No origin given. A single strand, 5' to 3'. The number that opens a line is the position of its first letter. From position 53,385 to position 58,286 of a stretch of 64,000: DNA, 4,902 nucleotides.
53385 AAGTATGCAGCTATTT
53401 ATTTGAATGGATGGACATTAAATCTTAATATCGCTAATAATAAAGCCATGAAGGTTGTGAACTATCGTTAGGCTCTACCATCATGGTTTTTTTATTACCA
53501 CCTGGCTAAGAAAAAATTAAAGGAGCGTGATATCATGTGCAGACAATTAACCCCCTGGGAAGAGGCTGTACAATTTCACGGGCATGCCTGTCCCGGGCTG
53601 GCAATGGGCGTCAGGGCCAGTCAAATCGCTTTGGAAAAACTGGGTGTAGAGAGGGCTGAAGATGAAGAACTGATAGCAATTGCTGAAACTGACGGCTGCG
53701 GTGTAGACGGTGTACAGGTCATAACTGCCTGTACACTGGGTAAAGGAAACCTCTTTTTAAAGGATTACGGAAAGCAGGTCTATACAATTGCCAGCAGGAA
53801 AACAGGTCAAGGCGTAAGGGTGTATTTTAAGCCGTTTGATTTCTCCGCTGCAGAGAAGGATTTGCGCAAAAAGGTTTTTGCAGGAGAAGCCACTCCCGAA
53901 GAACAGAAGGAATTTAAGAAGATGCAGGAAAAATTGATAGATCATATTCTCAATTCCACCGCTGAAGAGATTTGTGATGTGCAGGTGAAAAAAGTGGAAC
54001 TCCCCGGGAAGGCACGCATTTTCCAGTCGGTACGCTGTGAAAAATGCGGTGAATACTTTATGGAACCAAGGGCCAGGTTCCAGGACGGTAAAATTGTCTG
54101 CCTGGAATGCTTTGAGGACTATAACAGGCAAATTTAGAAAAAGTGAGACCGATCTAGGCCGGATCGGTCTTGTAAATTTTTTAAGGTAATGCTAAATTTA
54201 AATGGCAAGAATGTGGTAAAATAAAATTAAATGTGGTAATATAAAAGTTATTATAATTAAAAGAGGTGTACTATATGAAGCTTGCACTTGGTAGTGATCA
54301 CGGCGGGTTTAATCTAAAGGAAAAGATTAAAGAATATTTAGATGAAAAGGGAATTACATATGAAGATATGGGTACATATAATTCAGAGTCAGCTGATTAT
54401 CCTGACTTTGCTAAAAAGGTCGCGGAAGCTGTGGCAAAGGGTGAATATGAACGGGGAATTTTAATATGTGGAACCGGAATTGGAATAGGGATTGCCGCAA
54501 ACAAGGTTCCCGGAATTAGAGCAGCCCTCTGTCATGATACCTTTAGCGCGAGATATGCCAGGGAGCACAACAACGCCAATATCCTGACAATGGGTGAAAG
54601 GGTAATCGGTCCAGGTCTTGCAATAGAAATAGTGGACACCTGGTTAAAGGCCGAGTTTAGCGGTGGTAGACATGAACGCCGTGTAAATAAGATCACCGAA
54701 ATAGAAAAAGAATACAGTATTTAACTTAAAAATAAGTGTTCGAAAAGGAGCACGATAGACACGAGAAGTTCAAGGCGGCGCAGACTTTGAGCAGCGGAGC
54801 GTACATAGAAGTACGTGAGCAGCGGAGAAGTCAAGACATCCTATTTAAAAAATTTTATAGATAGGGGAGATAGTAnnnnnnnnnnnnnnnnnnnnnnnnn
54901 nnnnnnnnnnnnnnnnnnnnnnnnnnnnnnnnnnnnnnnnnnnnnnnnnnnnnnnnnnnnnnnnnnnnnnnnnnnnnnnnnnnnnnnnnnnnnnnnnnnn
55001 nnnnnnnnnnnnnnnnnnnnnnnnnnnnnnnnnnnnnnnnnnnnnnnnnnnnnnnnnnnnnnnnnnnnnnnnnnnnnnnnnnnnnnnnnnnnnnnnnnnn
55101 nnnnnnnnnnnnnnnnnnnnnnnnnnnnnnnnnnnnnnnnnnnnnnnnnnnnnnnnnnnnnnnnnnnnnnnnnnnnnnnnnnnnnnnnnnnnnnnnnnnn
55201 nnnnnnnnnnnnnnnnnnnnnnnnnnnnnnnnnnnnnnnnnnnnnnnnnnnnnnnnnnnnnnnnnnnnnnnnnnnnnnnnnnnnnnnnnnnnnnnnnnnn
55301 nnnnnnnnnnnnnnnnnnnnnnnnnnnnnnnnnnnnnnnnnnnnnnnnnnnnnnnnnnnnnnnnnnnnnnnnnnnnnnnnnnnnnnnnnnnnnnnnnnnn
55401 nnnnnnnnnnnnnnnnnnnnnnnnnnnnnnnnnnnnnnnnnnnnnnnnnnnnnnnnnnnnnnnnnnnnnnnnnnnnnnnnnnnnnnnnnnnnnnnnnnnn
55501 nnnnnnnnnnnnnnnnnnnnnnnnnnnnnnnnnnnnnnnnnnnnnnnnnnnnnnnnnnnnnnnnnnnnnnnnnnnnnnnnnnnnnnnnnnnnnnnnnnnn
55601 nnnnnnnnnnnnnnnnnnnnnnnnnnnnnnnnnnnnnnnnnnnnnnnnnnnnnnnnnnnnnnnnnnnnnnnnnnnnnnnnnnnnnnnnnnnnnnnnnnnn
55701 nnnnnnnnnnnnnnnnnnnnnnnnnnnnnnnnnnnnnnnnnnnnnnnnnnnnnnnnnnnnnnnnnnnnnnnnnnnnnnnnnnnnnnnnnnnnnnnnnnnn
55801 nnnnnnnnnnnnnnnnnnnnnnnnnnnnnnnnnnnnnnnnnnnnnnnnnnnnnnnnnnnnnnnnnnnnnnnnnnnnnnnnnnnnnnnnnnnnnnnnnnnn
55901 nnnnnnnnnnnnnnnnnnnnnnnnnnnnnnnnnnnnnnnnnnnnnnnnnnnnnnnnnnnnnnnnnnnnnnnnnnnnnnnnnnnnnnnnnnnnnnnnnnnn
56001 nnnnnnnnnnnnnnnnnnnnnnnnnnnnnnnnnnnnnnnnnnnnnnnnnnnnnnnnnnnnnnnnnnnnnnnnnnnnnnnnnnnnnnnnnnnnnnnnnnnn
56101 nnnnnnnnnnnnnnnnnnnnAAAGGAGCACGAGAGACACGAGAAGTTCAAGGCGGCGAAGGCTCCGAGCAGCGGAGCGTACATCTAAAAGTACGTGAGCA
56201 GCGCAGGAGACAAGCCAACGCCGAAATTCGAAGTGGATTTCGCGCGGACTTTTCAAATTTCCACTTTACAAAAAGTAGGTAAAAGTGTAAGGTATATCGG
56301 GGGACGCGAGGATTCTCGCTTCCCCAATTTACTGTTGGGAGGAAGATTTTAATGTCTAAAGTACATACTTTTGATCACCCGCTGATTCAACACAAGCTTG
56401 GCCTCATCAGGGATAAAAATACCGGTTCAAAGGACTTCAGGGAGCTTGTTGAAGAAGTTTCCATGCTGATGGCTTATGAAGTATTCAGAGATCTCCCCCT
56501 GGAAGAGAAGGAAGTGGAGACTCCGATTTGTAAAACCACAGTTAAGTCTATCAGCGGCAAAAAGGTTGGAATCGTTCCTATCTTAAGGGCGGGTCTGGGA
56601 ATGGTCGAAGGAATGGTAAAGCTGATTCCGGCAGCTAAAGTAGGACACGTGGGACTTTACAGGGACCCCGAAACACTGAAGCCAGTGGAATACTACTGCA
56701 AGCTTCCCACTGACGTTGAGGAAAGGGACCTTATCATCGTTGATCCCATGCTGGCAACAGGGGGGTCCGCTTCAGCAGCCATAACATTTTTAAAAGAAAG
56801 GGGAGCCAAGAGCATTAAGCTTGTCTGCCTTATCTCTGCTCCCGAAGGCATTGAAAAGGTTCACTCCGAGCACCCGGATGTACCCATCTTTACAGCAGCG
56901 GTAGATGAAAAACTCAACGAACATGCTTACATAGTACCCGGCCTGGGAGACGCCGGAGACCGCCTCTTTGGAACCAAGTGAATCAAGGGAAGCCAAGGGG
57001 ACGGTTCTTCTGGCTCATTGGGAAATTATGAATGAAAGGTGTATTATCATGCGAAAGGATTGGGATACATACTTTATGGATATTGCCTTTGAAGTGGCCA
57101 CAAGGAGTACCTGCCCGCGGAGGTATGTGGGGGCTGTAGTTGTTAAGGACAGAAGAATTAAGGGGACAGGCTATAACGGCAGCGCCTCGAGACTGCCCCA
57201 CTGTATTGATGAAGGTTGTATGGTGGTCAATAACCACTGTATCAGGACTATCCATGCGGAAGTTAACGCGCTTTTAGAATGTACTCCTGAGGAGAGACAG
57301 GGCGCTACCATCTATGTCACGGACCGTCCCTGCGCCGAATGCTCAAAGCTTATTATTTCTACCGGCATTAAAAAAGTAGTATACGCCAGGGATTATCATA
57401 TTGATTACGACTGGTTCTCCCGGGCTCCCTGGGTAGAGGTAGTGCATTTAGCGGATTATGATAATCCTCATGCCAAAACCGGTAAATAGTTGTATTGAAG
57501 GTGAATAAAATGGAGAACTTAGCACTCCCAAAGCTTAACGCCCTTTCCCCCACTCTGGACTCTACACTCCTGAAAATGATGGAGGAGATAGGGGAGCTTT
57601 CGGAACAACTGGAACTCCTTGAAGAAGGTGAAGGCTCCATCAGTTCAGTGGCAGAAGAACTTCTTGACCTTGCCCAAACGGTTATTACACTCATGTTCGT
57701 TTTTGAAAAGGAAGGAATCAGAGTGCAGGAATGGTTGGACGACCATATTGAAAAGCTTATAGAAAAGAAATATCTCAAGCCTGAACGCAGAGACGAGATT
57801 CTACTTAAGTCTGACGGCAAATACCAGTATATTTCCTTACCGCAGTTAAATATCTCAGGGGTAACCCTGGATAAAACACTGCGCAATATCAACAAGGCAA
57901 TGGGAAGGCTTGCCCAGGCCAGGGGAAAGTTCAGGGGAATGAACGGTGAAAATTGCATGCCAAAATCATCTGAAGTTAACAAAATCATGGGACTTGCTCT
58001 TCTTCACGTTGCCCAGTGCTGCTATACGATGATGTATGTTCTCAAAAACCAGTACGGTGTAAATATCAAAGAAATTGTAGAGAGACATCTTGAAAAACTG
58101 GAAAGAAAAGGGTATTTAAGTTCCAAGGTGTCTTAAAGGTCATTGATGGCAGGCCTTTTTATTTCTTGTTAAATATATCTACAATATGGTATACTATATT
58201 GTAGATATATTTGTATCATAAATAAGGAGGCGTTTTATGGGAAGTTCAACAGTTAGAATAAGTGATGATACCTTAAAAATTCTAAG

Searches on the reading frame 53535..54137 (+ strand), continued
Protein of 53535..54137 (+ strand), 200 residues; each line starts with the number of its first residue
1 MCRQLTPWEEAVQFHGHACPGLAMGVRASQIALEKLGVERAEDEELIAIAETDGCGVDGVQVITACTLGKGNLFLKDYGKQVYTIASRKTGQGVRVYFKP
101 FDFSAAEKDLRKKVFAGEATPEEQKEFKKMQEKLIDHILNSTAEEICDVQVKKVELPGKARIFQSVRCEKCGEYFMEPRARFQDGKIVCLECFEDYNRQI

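Call 63: find_encoding_contigs(protein=P0006, flank=8000, max_places=1)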
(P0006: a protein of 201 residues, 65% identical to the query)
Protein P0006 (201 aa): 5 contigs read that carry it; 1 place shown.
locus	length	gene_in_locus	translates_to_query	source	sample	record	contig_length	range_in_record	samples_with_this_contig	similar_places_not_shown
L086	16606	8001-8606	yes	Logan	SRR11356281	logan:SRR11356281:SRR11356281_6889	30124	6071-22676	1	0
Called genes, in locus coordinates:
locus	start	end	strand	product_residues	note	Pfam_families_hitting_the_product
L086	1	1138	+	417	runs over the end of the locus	PF00079:Serpin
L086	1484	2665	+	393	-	PF00753:Lactamase_B, PF19583:ODP, PF12706:Lactamase_B_2, PF00258:Flavodoxin_1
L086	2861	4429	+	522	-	PF00496:SBP_bac_5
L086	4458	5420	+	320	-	PF19300:BPD_transp_1_N (weak), PF00528:BPD_transp_1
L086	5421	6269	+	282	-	PF00528:BPD_transp_1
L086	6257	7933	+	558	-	PF00005:ABC_tran, PF02463:SMC_N, PF13476:AAA_23 (faint), PF20720:nSTAND3 (faint), PF06745:ATPase (faint), PF13191:AAA_16 (faint), PF08352:oligo_HPY, PF00005:ABC_tran, +2 more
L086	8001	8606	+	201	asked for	PF02663:FmdE, PF01258:zf-dskA_traR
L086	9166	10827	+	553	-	PF17425:Arylsulfotran_N, PF05935:Arylsulfotrans, PF14269:Arylsulfotran_2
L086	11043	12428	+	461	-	PF00037:Fer4 (weak), PF12797:Fer4_2 (faint), PF12837:Fer4_6 (weak), PF12838:Fer4_7 (faint), PF13187:Fer4_9 (weak), PF13237:Fer4_10, PF02906:Fe_hyd_lg_C, PF02256:Fe_hyd_SSU, +1 more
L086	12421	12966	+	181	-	PF14697:Fer4_21 (faint), PF13247:Fer4_11, PF12838:Fer4_7 (weak), PF25160:LdpA_Fe-S-bd (weak), PF00037:Fer4, PF12797:Fer4_2 (weak), PF12837:Fer4_6, PF13237:Fer4_10 (weak), +2 more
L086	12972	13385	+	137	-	PF00037:Fer4 (faint)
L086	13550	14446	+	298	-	PF00111:Fer2, PF13510:Fer2_4, PF10588:NADH-G_4Fe-4S_3, PF13237:Fer4_10 (weak), PF22117:Fer4_Nqo3, PF12838:Fer4_7, PF13183:Fer4_8 (weak), PF14697:Fer4_21 (weak), +2 more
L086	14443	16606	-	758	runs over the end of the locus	PF13237:Fer4_10 (weak), PF02906:Fe_hyd_lg_C, PF04060:FeS, PF00158:Sigma54_activat, PF14532:Sigma54_activ_2, PF07728:AAA_5 (weak), PF25601:AAA_lid_14, PF18024:HTH_50, +2 more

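Call 64: find_encoding_contigs(protein=P0007, flank=8000, max_places=1)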
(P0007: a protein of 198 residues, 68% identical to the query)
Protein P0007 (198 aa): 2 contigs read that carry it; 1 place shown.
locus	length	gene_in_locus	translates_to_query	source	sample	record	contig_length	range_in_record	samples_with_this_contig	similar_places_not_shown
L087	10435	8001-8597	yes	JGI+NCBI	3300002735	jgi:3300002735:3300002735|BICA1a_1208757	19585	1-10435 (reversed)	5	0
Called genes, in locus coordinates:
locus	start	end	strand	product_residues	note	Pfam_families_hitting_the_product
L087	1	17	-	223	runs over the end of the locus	PF00072:Response_reg, PF00196:GerE, PF04545:Sigma70_r4 (faint), PF08281:Sigma70_r4_2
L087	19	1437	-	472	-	PF07730:HisKA_3, PF02518:HATPase_c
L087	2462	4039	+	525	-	PF00496:SBP_bac_5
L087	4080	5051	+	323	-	PF19300:BPD_transp_1_N (weak), PF00528:BPD_transp_1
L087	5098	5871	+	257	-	PF00528:BPD_transp_1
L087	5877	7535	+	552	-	PF00005:ABC_tran, PF02463:SMC_N (faint), PF13191:AAA_16 (faint), PF13481:AAA_25 (faint), PF13555:AAA_29 (faint), PF08352:oligo_HPY, PF00005:ABC_tran, PF13304:AAA_21 (weak), +2 more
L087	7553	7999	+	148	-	PF01980:TrmO_N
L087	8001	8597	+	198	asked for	PF02663:FmdE, PF01258:zf-dskA_traR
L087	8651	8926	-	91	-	PF02553:CbiN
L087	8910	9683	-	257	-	PF01891:CbiM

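Call 65: find_encoding_contigs(protein=P0016, flank=8000, max_places=1)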
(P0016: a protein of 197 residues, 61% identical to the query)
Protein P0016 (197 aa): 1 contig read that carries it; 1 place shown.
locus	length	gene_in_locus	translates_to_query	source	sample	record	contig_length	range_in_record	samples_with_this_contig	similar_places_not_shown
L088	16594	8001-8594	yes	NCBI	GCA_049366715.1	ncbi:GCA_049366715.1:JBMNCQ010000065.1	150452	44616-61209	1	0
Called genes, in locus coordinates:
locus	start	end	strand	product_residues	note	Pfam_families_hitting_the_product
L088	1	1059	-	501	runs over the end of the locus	PF00392:GntR, PF00155:Aminotran_1_2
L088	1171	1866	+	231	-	PF03591:AzlC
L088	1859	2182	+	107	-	PF05437:AzlD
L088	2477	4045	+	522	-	PF00496:SBP_bac_5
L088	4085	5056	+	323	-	PF19300:BPD_transp_1_N (weak), PF00528:BPD_transp_1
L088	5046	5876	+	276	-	PF12911:OppC_N (faint), PF00528:BPD_transp_1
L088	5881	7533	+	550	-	PF00005:ABC_tran, PF02463:SMC_N (faint), PF13555:AAA_29 (faint), PF20720:nSTAND3 (faint), PF05729:NACHT (faint), PF08352:oligo_HPY, PF00005:ABC_tran, PF13304:AAA_21 (weak), +4 more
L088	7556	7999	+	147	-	PF01980:TrmO_N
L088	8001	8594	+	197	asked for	PF02663:FmdE, PF01258:zf-dskA_traR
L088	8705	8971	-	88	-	-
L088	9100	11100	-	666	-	PF17159:MASE3, PF00512:HisKA (weak), PF02518:HATPase_c, PF00072:Response_reg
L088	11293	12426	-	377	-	PF00089:Trypsin, PF10459:Peptidase_S46 (faint), PF13365:Trypsin_2, PF13180:PDZ_2, PF17820:PDZ_6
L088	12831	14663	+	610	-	PF13589:HATPase_c_3, PF00183:HSP90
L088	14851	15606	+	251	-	PF01522:Polysacc_deac_1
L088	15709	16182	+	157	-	-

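Call 66: find_encoding_contigs(protein=P0012, flank=8000, max_places=1)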
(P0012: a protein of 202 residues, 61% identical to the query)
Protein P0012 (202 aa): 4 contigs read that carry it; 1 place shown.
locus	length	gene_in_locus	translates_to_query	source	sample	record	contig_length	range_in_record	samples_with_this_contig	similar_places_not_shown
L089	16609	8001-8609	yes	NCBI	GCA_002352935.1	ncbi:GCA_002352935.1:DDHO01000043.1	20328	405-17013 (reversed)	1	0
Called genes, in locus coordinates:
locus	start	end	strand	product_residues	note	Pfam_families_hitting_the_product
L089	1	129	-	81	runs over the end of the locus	PF13192:Thioredoxin_3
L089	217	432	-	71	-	-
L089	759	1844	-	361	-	PF01758:SBF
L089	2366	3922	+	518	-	PF00496:SBP_bac_5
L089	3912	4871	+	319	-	PF00528:BPD_transp_1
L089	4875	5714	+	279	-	PF12911:OppC_N (weak), PF00528:BPD_transp_1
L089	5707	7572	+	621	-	PF00005:ABC_tran, PF01078:Mg_chelatase (faint), PF02367:TsaE (faint), PF02463:SMC_N (weak), PF08352:oligo_HPY, PF00005:ABC_tran, PF13304:AAA_21 (weak), PF08352:oligo_HPY, +8 more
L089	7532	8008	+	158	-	PF01980:TrmO_N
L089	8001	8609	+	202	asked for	PF02663:FmdE, PF01258:zf-dskA_traR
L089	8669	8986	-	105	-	PF17253:DUF5320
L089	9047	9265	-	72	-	-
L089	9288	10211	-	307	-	PF13237:Fer4_10 (faint), PF03193:RsgA_GTPase (faint), PF10609:ParA (faint), PF01656:CbiA, PF12838:Fer4_7 (faint), PF13484:Fer4_16 (faint), PF12797:Fer4_2 (faint), PF14697:Fer4_21 (weak), +2 more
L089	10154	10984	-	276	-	PF01656:CbiA, PF10609:ParA (weak), PF13614:AAA_31 (faint), PF12797:Fer4_2 (faint), PF12837:Fer4_6 (faint), PF12838:Fer4_7 (weak), PF13187:Fer4_9 (weak), PF00037:Fer4 (weak), +1 more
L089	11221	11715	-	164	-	PF01750:HycI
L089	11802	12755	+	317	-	PF01058:Oxidored_q6, PF14720:NiFe_hyd_SSU_C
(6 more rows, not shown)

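Call 96: find_encoding_contigs(protein=P0003, flank=8000, max_places=1)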
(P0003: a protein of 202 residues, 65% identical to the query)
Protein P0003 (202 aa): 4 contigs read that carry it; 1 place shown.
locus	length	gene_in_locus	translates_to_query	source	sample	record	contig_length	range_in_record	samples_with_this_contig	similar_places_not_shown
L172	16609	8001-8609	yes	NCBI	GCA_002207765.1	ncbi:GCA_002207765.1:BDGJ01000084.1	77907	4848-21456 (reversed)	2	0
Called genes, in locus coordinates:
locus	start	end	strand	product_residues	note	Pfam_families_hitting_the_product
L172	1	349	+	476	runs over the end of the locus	PF13188:PAS_8 (faint), PF00989:PAS, PF08448:PAS_4, PF13426:PAS_9, PF00512:HisKA, PF02518:HATPase_c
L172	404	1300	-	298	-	PF03547:Mem_trans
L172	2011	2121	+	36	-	-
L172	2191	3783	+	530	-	PF00496:SBP_bac_5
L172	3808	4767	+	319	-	PF19300:BPD_transp_1_N (faint), PF00528:BPD_transp_1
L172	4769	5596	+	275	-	PF00528:BPD_transp_1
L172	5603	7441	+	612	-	PF00005:ABC_tran, PF00931:NB-ARC (faint), PF02463:SMC_N (weak), PF03193:RsgA_GTPase (faint), PF13191:AAA_16 (faint), PF08352:oligo_HPY, PF00005:ABC_tran, PF08352:oligo_HPY, +7 more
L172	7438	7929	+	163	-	PF01980:TrmO_N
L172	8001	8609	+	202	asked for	PF02663:FmdE, PF01258:zf-dskA_traR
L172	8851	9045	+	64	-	-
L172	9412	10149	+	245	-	PF09930:DUF2162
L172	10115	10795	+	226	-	PF01618:MotA_ExbB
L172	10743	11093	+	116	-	PF09919:DUF2149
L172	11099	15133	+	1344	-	PF02514:CobN-Mg_chel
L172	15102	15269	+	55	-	-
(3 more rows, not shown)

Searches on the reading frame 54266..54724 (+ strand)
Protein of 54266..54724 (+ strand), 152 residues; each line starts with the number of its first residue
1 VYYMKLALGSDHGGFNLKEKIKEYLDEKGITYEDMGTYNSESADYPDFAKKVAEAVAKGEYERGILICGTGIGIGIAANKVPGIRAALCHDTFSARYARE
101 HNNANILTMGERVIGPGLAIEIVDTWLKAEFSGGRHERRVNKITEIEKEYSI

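Call 9: search_protein_families(library=pfam, proteins=[window:54266-54724:+])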
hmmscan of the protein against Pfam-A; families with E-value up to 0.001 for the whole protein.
window:54266-54724:+ (152 aa): 1 family
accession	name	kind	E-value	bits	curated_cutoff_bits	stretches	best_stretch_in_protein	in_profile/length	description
PF02502.23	LacAB_rpiB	-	1.2e-65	220.1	24.7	1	7-143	2-138/138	Ribose/Galactose Isomerase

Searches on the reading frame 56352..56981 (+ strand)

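Call 8: search_protein_families(library=pfam, proteins=[window:56352-56981:+])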
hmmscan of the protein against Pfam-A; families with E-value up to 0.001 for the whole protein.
window:56352-56981:+ (209 aa): 2 families
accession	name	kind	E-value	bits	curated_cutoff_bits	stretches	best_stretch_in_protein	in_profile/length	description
PF14681.12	UPRTase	-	4.2e-80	268.5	27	1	8-208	3-206/206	Uracil phosphoribosyltransferase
PF00156.33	Pribosyltran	-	3.5e-12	46.4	26.3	1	63-172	22-135/158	Phosphoribosyl transferase domain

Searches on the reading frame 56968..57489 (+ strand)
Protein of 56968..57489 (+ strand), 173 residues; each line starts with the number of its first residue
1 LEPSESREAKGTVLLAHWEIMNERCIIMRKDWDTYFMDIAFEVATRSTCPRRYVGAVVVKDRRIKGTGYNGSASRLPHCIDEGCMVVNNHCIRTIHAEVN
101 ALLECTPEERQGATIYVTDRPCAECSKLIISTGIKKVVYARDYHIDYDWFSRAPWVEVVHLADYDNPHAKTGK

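Call 8: search_protein_families(library=pfam, proteins=[window:56968-57489:+])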
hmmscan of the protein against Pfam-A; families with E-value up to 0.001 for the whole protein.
window:56968-57489:+ (173 aa): 3 families
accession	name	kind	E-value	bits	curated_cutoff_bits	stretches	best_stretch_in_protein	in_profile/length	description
PF00383.29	dCMP_cyt_deam_1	-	3.2e-25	88.4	25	1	31-140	2-101/102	Cytidine and deoxycytidylate deaminase zinc-binding region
PF14437.12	MafB19-deam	-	1e-17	64.8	27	1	31-143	2-103/142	MafB19-like deaminase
PF14439.12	Bd3614-deam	-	0.0001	22.7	38.5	1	92-141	32-90/113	Bd3614-like deaminase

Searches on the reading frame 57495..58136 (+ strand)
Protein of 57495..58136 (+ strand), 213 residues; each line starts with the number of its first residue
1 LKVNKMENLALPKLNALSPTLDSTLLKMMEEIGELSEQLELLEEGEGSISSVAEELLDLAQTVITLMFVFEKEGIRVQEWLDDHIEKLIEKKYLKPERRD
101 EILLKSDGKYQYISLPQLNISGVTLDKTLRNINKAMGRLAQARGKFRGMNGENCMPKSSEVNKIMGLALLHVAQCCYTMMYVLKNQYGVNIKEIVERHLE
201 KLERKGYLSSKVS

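Call 8: search_protein_families(library=pfam, proteins=[window:57495-58136:+])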
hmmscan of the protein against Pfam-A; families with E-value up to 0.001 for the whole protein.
window:57495-58136:+ (213 aa): 1 family
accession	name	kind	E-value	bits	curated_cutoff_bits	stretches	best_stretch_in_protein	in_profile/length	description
PF03819.22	MazG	-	5.7e-05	23.7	22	0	21-91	3-69/74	MazG nucleotide pyrophosphohydrolase domain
